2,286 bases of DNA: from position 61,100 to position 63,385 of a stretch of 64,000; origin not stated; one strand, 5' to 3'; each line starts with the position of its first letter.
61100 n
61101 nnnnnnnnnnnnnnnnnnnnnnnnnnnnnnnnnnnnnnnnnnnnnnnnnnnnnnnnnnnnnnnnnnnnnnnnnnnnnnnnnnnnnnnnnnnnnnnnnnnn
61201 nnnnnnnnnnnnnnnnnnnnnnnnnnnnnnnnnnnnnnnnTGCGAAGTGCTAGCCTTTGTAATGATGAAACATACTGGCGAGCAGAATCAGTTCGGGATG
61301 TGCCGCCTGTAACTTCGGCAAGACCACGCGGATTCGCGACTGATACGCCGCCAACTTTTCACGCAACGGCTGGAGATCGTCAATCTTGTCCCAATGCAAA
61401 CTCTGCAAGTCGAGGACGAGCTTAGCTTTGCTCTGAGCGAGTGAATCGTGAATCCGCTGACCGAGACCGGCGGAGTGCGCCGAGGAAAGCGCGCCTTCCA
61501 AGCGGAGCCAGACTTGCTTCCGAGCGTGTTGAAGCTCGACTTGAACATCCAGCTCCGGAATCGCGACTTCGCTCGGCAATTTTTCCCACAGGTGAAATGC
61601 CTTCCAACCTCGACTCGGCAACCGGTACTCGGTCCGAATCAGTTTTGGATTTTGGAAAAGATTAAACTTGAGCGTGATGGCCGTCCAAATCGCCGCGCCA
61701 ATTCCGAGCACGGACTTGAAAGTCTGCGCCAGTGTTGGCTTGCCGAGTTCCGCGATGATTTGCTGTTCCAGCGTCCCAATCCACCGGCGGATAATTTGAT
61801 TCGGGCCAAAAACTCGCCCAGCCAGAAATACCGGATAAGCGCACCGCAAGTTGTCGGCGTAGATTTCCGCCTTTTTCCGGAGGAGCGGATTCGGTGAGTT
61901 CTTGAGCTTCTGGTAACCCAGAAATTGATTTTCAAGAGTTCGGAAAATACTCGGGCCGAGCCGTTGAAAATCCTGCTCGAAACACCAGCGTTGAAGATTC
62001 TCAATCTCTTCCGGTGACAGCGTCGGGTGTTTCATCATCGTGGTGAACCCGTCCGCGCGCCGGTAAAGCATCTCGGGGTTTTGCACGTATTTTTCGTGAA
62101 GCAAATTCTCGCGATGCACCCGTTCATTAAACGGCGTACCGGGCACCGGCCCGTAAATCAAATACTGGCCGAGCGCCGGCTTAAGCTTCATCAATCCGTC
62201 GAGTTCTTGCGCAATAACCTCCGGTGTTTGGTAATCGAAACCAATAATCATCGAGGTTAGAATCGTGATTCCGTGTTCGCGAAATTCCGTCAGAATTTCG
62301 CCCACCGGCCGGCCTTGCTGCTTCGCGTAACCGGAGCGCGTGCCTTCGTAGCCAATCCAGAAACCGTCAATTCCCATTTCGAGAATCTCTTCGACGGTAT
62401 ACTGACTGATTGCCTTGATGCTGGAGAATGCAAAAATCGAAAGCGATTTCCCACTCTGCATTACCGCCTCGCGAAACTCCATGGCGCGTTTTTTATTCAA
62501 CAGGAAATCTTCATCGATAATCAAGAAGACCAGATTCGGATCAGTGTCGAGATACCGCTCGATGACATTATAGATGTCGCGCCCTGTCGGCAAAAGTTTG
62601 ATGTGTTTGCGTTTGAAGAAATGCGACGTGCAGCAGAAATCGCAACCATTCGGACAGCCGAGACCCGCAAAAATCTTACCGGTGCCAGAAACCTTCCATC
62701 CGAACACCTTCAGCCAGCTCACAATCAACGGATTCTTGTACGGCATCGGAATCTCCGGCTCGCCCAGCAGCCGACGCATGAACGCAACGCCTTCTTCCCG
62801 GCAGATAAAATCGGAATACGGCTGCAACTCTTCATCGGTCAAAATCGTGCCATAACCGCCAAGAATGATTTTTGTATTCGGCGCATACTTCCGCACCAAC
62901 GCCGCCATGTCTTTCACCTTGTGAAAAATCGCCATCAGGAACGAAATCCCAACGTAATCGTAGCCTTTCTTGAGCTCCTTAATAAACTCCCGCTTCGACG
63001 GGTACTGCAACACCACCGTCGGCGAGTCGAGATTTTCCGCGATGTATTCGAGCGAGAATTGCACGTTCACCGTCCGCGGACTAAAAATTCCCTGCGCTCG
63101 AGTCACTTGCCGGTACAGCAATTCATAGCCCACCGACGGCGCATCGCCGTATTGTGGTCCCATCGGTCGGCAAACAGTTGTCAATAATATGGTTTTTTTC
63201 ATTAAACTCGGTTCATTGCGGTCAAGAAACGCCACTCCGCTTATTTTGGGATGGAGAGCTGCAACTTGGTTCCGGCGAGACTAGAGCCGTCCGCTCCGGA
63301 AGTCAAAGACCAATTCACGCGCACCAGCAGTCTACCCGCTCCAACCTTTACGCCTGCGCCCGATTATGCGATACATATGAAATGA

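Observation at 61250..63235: B12-binding radical SAM enzyme fused to a C-terminal STAS-like domain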

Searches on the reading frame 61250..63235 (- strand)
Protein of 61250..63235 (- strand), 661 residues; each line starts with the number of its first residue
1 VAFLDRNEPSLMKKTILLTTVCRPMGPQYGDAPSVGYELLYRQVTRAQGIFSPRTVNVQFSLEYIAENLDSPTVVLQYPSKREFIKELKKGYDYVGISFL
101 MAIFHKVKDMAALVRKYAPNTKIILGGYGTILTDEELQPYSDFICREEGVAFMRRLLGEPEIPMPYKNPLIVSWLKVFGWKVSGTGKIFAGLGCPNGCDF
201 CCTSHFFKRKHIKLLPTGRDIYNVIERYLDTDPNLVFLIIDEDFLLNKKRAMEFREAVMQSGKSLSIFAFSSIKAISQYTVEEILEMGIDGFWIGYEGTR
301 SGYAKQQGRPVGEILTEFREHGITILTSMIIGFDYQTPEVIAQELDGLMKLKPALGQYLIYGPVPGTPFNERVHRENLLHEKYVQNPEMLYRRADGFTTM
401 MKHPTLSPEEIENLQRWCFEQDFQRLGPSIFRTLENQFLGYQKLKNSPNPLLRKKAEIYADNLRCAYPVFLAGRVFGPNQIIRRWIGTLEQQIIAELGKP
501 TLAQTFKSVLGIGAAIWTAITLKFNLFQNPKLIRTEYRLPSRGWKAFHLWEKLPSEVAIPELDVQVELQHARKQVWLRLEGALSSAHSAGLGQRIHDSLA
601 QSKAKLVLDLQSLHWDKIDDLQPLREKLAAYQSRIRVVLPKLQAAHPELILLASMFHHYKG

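Call 3: search_protein_families(library=pfam, proteins=[window:61250-63235:-], max_evalue=1)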
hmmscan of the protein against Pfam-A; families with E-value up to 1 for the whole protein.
window:61250-63235:- (661 aa): 3 families
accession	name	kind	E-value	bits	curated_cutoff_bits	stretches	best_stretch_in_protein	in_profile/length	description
PF04055.27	Radical_SAM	-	8.3e-07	29.8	29.5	1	192-341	5-159/166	Radical SAM superfamily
PF02310.24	B12-binding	-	1.1e-05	25.7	32.1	1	83-153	42-117/121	B12 binding domain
PF18853.6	LPD37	-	0.32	10.9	27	1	578-644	121-187/243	Large polyvalent protein associated domain 37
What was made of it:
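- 62753..63202 (-): N-terminal Rossmann-like, B12-binding-like domain (residues 1-150 in 650-aa numbering). Pfam B12-binding 25.7 bits, below the gathering score of 32.1 (call 3).
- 62048..62725 (-): Radical SAM core: a beta-hairpin followed by a partial (beta/alpha) barrel. Pfam Radical_SAM 29.8 bits vs gathering score 29.5 (call 3).
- On Radical SAM superfamily (PF04055): 29.8 bits vs 29.5, which is marginal (call 3).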

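Call 4: search_protein_families(library=ncbifam, proteins=[window:61250-63235:-], max_evalue=1)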
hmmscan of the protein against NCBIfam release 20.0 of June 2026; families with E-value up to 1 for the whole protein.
window:61250-63235:- (661 aa): 11 families
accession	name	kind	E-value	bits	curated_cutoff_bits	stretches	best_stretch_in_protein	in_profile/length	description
NF050148.1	rSAM_ApyD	equivalog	1.1e-12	47.2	750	1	188-384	202-403/645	RiPP biosynthesis radical SAM protein ApyD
TIGR02026.1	BchE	equivalog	1.8e-11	43.6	481.35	2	193-375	202-389/497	magnesium-protoporphyrin IX monomethyl ester anaerobic oxidative cyclase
TIGR03471.1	HpnJ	equivalog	1.8e-10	40.3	577.6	1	188-433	200-442/472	hopanoid biosynthesis associated radical SAM protein HpnJ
TIGR04479.1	bcpD_PhpK_rSAM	subfamily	1.9e-05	23.2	600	2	192-355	248-413/504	PhpK family radical SAM P-methyltransferase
NF033070.1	rSAM_AprD4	equivalog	0.0024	16.8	500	1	186-367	197-384/456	AprD4 family radical SAM diol-dehydratase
NF007855.0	PRK10564.1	equivalog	0.011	14.9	295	1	333-361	127-156/303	maltose operon protein MalM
NF038361.1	rSAM_Sden_1168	equivalog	0.018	13.6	575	1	187-289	284-383/560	Sden_1168 family B12-binding radical SAM P-methyltransferase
TIGR04013.1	B12_SAM_MJ_1487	hypoth_equivalog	0.022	13.6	251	0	315-375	297-359/382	TIGR04013 family B12-binding domain/radical SAM domain-containing protein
TIGR04367.1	HpnR_B12_rSAM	equivalog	0.032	12.8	650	0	192-261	193-256/490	hopanoid C-3 methylase HpnR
NF053742.1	LipS1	equivalog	0.16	11.6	230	1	313-373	135-195/268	LipS1 family lipoyl synthase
TIGR04190.1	B12_SAM_Ta0216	equivalog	0.19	10.3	500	1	109-145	98-137/554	TIGR04190 family B12-binding domain/radical SAM domain protein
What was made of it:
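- Closest known: Class B. Different: No NCBIfam equivalog comes near its cut-off: ApyD 47 of 750 bits, BchE 44 of 481, HpnJ 40 of 578 (call 4).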

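Call 6: find_homologous_proteins(query=window:61250-63235:-, max_evalue=0.001)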
Query window:61250-63235:- (661 aa): 3222 proteins with E <= 0.001 among 8000 candidates; the best 120 are listed.
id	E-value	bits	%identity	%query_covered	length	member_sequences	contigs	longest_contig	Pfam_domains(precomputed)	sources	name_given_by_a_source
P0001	0.0e+0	1476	100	96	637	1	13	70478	PF04055.28,PF02310.25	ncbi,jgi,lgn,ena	-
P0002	0.0e+0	1474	100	96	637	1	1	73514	PF04055.28,PF02310.25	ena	-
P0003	0.0e+0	1474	100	96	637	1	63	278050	PF04055.28,PF02310.25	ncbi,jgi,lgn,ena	-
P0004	0.0e+0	1472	100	96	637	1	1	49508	PF04055.28,PF02310.25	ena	-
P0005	0.0e+0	1471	100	96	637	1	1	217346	PF04055.28,PF02310.25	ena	-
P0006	0.0e+0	1471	100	96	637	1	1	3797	PF04055.28,PF02310.25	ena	-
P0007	0.0e+0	1455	98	96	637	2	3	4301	PF04055.28,PF02310.25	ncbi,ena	-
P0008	0.0e+0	1355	100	89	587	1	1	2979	PF04055.28,PF02310.25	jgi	-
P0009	0.0e+0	1305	84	98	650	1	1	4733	PF04055.28,PF02310.25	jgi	jgi:radical SAM superfamily enzyme YgiQ (UPF0313 family)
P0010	0.0e+0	1293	84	98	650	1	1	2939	PF04055.28,PF02310.25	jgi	jgi:radical SAM superfamily enzyme YgiQ (UPF0313 family)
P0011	0.0e+0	1288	83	98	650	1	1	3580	PF04055.28,PF02310.25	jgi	jgi:radical SAM superfamily enzyme YgiQ (UPF0313 family)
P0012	0.0e+0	1282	82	98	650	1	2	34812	PF04055.28,PF02310.25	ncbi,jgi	jgi:radical SAM superfamily enzyme YgiQ (UPF0313 family)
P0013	0.0e+0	1282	82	98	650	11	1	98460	PF04055.28,PF02310.25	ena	-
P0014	0.0e+0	1279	83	98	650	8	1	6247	PF04055.28,PF02310.25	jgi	-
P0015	0.0e+0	1272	82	98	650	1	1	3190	PF04055.28,PF02310.25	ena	-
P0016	0.0e+0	1272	81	98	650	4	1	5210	PF04055.28,PF02310.25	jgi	-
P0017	0.0e+0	1272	82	98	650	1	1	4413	PF04055.28,PF02310.25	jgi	jgi:radical SAM superfamily enzyme YgiQ (UPF0313 family)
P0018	0.0e+0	1271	82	98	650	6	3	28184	PF04055.28,PF02310.25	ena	-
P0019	0.0e+0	1270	82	98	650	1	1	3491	PF04055.28,PF02310.25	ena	-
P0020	0.0e+0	1270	82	98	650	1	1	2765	PF04055.28,PF02310.25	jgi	-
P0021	0.0e+0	1269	81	98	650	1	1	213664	PF04055.28,PF02310.25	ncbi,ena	-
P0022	0.0e+0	1268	82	98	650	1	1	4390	PF04055.28,PF02310.25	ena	-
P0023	0.0e+0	1267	82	98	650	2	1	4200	PF04055.28,PF02310.25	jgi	jgi:haloalkane dehalogenase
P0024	0.0e+0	1267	80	98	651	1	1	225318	PF04055.28,PF02310.25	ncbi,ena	-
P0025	0.0e+0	1265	81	98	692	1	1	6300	PF04055.28,PF02310.25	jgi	jgi:radical SAM superfamily enzyme YgiQ (UPF0313 family)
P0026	0.0e+0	1264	81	98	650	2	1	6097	PF04055.28,PF02310.25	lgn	-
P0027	0.0e+0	1264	80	98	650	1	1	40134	PF04055.28,PF02310.25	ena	-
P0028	0.0e+0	1263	81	98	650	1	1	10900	PF04055.28,PF02310.25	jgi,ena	-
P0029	0.0e+0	1263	81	98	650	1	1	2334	PF04055.28,PF02310.25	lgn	-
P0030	0.0e+0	1262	81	98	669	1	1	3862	PF04055.28,PF02310.25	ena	-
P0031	0.0e+0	1262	81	98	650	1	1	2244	PF04055.28,PF02310.25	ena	-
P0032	0.0e+0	1261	81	98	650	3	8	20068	PF04055.28,PF02310.25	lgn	-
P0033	0.0e+0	1259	82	98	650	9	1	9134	PF04055.28,PF02310.25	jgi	-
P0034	0.0e+0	1257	82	98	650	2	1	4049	PF04055.28,PF02310.25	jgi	-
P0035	0.0e+0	1253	80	98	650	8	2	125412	PF04055.28,PF02310.25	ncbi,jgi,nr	ncbi:MAG TPA: hypothetical protein VL486_10500 [Verrucomicrobiae bacterium]|nr:hypothetical protein 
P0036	0.0e+0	1252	81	98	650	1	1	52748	PF04055.28,PF02310.25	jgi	jgi:haloalkane dehalogenase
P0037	0.0e+0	1252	80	98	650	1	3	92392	PF04055.28,PF02310.25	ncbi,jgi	jgi:haloalkane dehalogenase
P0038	0.0e+0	1252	80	98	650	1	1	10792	PF04055.28,PF02310.25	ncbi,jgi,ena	-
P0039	0.0e+0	1251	80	98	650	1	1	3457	PF04055.28,PF02310.25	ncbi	-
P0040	0.0e+0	1250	82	96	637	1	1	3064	PF04055.28,PF02310.25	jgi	jgi:radical SAM superfamily enzyme YgiQ (UPF0313 family)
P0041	0.0e+0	1246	82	96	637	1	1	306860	PF04055.28,PF02310.25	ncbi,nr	ncbi:MAG: hypothetical protein PCFJNLEI_01719 [Verrucomicrobiae bacterium]|nr:hypothetical protein [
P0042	0.0e+0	1245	82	96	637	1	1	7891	PF04055.28,PF02310.25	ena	-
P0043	0.0e+0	1244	80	98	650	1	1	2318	PF04055.28,PF02310.25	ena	-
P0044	0.0e+0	1244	80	98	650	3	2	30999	PF04055.28,PF02310.25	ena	-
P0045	0.0e+0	1243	80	98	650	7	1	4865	PF04055.28,PF02310.25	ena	-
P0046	0.0e+0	1243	81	98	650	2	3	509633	PF04055.28,PF02310.25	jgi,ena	jgi:radical SAM superfamily enzyme YgiQ (UPF0313 family)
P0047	0.0e+0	1241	80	98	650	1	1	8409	PF04055.28,PF02310.25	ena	-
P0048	0.0e+0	1240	80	98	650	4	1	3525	PF04055.28,PF02310.25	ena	-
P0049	0.0e+0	1240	80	98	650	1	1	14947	PF04055.28,PF02310.25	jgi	-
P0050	0.0e+0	1240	79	98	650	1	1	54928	PF04055.28,PF02310.25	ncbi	-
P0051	0.0e+0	1240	79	99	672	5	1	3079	PF04055.28,PF02310.25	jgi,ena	-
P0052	0.0e+0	1239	79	98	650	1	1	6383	PF04055.28,PF02310.25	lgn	-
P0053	0.0e+0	1239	80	98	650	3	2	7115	PF04055.28,PF02310.25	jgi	jgi:haloalkane dehalogenase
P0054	0.0e+0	1237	80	98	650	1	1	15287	PF04055.28,PF02310.25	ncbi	ncbi:MAG: hypothetical protein ABSA97_10480 [Verrucomicrobiia bacterium]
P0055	0.0e+0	1236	80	98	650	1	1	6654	PF04055.28,PF02310.25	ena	-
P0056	0.0e+0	1236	81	96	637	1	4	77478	PF04055.28,PF02310.25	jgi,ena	jgi:haloalkane dehalogenase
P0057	0.0e+0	1235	79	98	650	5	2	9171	PF04055.28,PF02310.25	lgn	-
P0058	0.0e+0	1235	79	99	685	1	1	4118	PF04055.28,PF02310.25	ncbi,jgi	jgi:radical SAM superfamily enzyme YgiQ (UPF0313 family)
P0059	0.0e+0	1235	80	98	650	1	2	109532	PF04055.28,PF02310.25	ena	-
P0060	0.0e+0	1235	81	96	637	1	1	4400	PF04055.28,PF02310.25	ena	-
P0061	0.0e+0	1234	80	98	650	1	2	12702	PF04055.28,PF02310.25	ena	-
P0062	0.0e+0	1234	80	98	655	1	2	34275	PF04055.28,PF02310.25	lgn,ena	-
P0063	0.0e+0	1234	79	98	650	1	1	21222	PF04055.28,PF02310.25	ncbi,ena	ncbi:MAG: cobalamin-dependent protein [Verrucomicrobiota bacterium]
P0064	0.0e+0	1233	82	96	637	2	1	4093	PF04055.28,PF02310.25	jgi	jgi:haloalkane dehalogenase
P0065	0.0e+0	1233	80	98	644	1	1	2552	PF04055.28,PF02310.25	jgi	jgi:radical SAM superfamily enzyme YgiQ (UPF0313 family)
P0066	0.0e+0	1232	81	96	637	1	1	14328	PF04055.28,PF02310.25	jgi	jgi:haloalkane dehalogenase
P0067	0.0e+0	1232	81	96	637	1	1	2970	PF04055.28,PF02310.25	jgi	jgi:radical SAM superfamily enzyme YgiQ (UPF0313 family)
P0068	0.0e+0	1232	79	98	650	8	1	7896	PF04055.28,PF02310.25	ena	-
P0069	0.0e+0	1231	80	98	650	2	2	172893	PF04055.28,PF02310.25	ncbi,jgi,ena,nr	ncbi:MAG TPA: hypothetical protein VMP11_04800 [Verrucomicrobiae bacterium]|nr:hypothetical protein 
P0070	0.0e+0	1228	79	98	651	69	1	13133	PF04055.28,PF02310.25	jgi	jgi:radical SAM superfamily enzyme YgiQ (UPF0313 family)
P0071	0.0e+0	1226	80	98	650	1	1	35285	PF04055.28,PF02310.25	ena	-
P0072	0.0e+0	1225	80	96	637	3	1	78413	PF04055.28,PF02310.25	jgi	-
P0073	0.0e+0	1223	79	98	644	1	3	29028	PF04055.28,PF02310.25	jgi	jgi:radical SAM superfamily enzyme YgiQ (UPF0313 family)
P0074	0.0e+0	1221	78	98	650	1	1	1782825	PF04055.28,PF02310.25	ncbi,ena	-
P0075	0.0e+0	1220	78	98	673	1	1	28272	PF04055.28,PF02310.25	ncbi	-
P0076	0.0e+0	1220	80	96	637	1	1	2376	PF04055.28,PF02310.25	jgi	jgi:radical SAM superfamily enzyme YgiQ (UPF0313 family)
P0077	0.0e+0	1219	78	98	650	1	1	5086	PF04055.28,PF02310.25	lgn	-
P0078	0.0e+0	1217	79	96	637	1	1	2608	PF04055.28,PF02310.25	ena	-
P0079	0.0e+0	1216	79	98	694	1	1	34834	PF04055.28,PF02310.25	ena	-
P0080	0.0e+0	1215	78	99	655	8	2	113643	PF04055.28,PF02310.25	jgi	-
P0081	0.0e+0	1215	78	98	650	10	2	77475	PF04055.28,PF02310.25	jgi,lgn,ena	jgi:radical SAM superfamily enzyme YgiQ (UPF0313 family)/anti-anti-sigma regulatory factor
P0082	0.0e+0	1215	79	98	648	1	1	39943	PF04055.28,PF02310.25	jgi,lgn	-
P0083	0.0e+0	1214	78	98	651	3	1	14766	PF04055.28,PF02310.25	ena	-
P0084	0.0e+0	1214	78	98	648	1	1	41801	PF04055.28,PF02310.25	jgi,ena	jgi:haloalkane dehalogenase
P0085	0.0e+0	1213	79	98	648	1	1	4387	PF04055.28,PF02310.25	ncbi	ncbi:MAG: radical SAM protein [Verrucomicrobiota bacterium]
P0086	0.0e+0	1213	78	98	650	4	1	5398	PF04055.28,PF02310.25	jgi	jgi:radical SAM superfamily enzyme YgiQ (UPF0313 family)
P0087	0.0e+0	1210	78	98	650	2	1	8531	PF04055.28,PF02310.25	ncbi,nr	ncbi:hypothetical protein HQ590_12540 [bacterium]|nr:hypothetical protein [bacterium]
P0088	0.0e+0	1210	79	96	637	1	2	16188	PF04055.28,PF02310.25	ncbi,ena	-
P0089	0.0e+0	1208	79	96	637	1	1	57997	PF04055.28,PF02310.25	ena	-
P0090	0.0e+0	1208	78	98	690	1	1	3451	PF04055.28,PF02310.25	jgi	jgi:radical SAM superfamily enzyme YgiQ (UPF0313 family)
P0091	0.0e+0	1208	78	98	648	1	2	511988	PF04055.28,PF02310.25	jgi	jgi:radical SAM superfamily enzyme YgiQ (UPF0313 family)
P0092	0.0e+0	1208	81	94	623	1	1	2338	PF04055.28,PF02310.25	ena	-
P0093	0.0e+0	1207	77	98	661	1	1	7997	PF04055.28,PF02310.25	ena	-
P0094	0.0e+0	1207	79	97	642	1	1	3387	PF04055.28,PF02310.25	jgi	jgi:radical SAM superfamily enzyme YgiQ (UPF0313 family)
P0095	0.0e+0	1206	78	98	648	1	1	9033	PF04055.28,PF02310.25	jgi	jgi:radical SAM superfamily enzyme YgiQ (UPF0313 family)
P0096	0.0e+0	1206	78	98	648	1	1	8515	PF04055.28,PF02310.25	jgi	jgi:radical SAM superfamily enzyme YgiQ (UPF0313 family)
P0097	0.0e+0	1206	77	98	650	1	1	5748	PF04055.28,PF02310.25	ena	-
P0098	0.0e+0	1205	78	96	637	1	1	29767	PF04055.28,PF02310.25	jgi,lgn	jgi:hypothetical protein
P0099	0.0e+0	1205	77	98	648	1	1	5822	PF04055.28,PF02310.25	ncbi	ncbi:MAG: radical SAM protein [Verrucomicrobiota bacterium]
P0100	0.0e+0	1205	77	98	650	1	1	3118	PF04055.28,PF02310.25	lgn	-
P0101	0.0e+0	1204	79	96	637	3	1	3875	PF04055.28,PF02310.25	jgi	jgi:radical SAM superfamily enzyme YgiQ (UPF0313 family)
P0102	0.0e+0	1202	78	98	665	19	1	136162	PF04055.28,PF02310.25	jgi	-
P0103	0.0e+0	1201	77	98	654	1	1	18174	PF04055.28,PF02310.25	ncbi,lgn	-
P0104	0.0e+0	1200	77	98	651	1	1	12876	PF04055.28,PF02310.25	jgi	jgi:radical SAM superfamily enzyme YgiQ (UPF0313 family)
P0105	0.0e+0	1200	78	98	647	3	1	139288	PF04055.28,PF02310.25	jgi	jgi:radical SAM superfamily enzyme YgiQ (UPF0313 family)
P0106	0.0e+0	1200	77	98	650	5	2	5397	PF04055.28,PF02310.25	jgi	jgi:radical SAM superfamily enzyme YgiQ (UPF0313 family)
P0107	0.0e+0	1199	77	98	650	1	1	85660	PF04055.28,PF02310.25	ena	-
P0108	0.0e+0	1199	79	96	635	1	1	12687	PF04055.28,PF02310.25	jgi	jgi:radical SAM superfamily enzyme YgiQ (UPF0313 family)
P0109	0.0e+0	1199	78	96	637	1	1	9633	PF04055.28,PF02310.25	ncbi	-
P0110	0.0e+0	1199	77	98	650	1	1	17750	PF04055.28,PF02310.25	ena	-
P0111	0.0e+0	1198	78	98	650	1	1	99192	PF04055.28,PF02310.25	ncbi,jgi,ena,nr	ncbi:MAG TPA: hypothetical protein VMV72_05840 [Verrucomicrobiae bacterium]|nr:hypothetical protein 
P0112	0.0e+0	1198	77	98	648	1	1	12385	PF04055.28,PF02310.25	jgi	jgi:radical SAM superfamily enzyme YgiQ (UPF0313 family)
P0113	0.0e+0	1197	76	100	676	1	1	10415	PF04055.28,PF02310.25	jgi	jgi:radical SAM superfamily enzyme YgiQ (UPF0313 family)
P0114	0.0e+0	1197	79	96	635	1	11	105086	PF04055.28,PF02310.25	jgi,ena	jgi:radical SAM superfamily enzyme YgiQ (UPF0313 family)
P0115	0.0e+0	1197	79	96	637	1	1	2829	PF04055.28,PF02310.25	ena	-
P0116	0.0e+0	1197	79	96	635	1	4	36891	PF04055.28,PF02310.25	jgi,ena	jgi:radical SAM superfamily enzyme YgiQ (UPF0313 family)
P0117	0.0e+0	1196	77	98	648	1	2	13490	PF04055.28,PF02310.25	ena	-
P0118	0.0e+0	1196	76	99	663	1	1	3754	PF04055.28,PF02310.25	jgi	jgi:radical SAM superfamily enzyme YgiQ (UPF0313 family)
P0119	0.0e+0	1196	77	98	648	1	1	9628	PF04055.28,PF02310.25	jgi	jgi:radical SAM superfamily enzyme YgiQ (UPF0313 family)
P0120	0.0e+0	1196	77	98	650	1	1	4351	PF04055.28,PF02310.25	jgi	jgi:radical SAM superfamily enzyme YgiQ (UPF0313 family)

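Call 18: find_encoding_contigs(protein=P0003, flank=10000, max_places=3)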
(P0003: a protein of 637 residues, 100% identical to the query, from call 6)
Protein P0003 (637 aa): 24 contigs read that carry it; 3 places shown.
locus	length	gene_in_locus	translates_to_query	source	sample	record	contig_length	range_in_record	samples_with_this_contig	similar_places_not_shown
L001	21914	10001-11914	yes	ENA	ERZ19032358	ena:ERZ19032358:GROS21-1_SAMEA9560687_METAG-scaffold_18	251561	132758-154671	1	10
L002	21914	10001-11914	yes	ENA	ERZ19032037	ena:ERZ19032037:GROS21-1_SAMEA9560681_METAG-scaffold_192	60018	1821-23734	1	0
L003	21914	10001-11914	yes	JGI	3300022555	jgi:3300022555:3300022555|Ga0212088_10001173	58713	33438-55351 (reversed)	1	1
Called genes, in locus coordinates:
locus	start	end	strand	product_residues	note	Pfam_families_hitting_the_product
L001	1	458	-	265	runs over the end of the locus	PF01578:Cytochrom_C_asm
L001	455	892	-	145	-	PF13241:NAD_binding_7, PF14824:Sirohm_synth_M (weak)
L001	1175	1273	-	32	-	-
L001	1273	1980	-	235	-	PF24481:CT398_CC, PF02591:Zn_ribbon_9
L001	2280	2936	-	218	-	PF00677:Lum_binding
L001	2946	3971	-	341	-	PF00383:dCMP_cyt_deam_1, PF14437:MafB19-deam, PF01872:RibD_C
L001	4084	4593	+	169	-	PF13413:HTH_25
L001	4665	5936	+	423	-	PF00919:UPF0004, PF04055:Radical_SAM, PF18693:TRAM_2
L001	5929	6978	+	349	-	PF01408:GFO_IDH_MocA, PF02894:GFO_IDH_MocA_C, PF22725:GFO_IDH_MocA_C3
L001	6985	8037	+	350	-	PF13650:Asp_protease_2, PF13975:gag-asp_proteas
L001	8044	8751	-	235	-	-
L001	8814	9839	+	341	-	PF03054:tRNA_Me_trans, PF20259:tRNA_Me_trans_M, PF20258:tRNA_Me_trans_C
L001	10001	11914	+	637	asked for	PF02310:B12-binding (weak), PF04055:Radical_SAM (faint)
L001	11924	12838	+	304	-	PF00248:Aldo_ket_red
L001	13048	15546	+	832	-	PF01339:CheB_methylest, PF03705:CheR_N, PF01739:CheR, PF28159:CEP89 (weak), PF10473:CENP-F_leu_zip (weak), PF13596:PAS_10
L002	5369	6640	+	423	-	PF00919:UPF0004, PF04055:Radical_SAM, PF18693:TRAM_2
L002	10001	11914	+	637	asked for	PF02310:B12-binding (weak), PF04055:Radical_SAM (faint)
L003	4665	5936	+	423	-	PF00919:UPF0004, PF04055:Radical_SAM, PF18693:TRAM_2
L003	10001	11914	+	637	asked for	PF02310:B12-binding (weak), PF04055:Radical_SAM (faint)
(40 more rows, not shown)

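Call 19: find_encoding_contigs(protein=P0074, flank=8000, max_places=1)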
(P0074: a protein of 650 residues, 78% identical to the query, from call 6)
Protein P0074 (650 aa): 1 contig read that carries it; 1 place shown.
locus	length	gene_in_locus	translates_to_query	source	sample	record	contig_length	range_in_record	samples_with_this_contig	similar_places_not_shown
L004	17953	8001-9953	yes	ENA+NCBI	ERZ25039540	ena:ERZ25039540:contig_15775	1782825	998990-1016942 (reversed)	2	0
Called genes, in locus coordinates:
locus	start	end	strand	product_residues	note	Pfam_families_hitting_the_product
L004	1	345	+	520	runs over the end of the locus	PF02142:MGS, PF01808:AICARFT_IMPCHas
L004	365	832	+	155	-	PF00072:Response_reg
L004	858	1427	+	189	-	PF04542:Sigma70_r2, PF08281:Sigma70_r4_2, PF04545:Sigma70_r4 (weak)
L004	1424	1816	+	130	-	-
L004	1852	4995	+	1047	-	PF11028:TMEM260_N, PF13414:TPR_11 (faint), PF13431:TPR_17 (faint), PF13424:TPR_12 (faint), PF00515:TPR_1 (faint), PF07719:TPR_2 (faint), PF14559:TPR_19, PF13432:TPR_16 (weak), +7 more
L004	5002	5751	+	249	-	PF00730:HhH-GPD, PF00633:HHH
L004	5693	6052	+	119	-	PF06155:GBBH-like_N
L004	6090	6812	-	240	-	PF20772:TACO1_YebC_N, PF01709:Transcrip_reg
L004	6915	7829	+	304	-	-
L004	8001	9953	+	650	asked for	PF02310:B12-binding (weak), PF04055:Radical_SAM (weak)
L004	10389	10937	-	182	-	-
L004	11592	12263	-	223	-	PF00072:Response_reg, PF08281:Sigma70_r4_2 (weak), PF00196:GerE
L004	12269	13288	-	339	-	PF07730:HisKA_3, PF13581:HATPase_c_2 (faint), PF02518:HATPase_c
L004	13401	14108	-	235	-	PF08673:RsbU_N (weak), PF07730:HisKA_3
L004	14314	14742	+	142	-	PF06103:DUF948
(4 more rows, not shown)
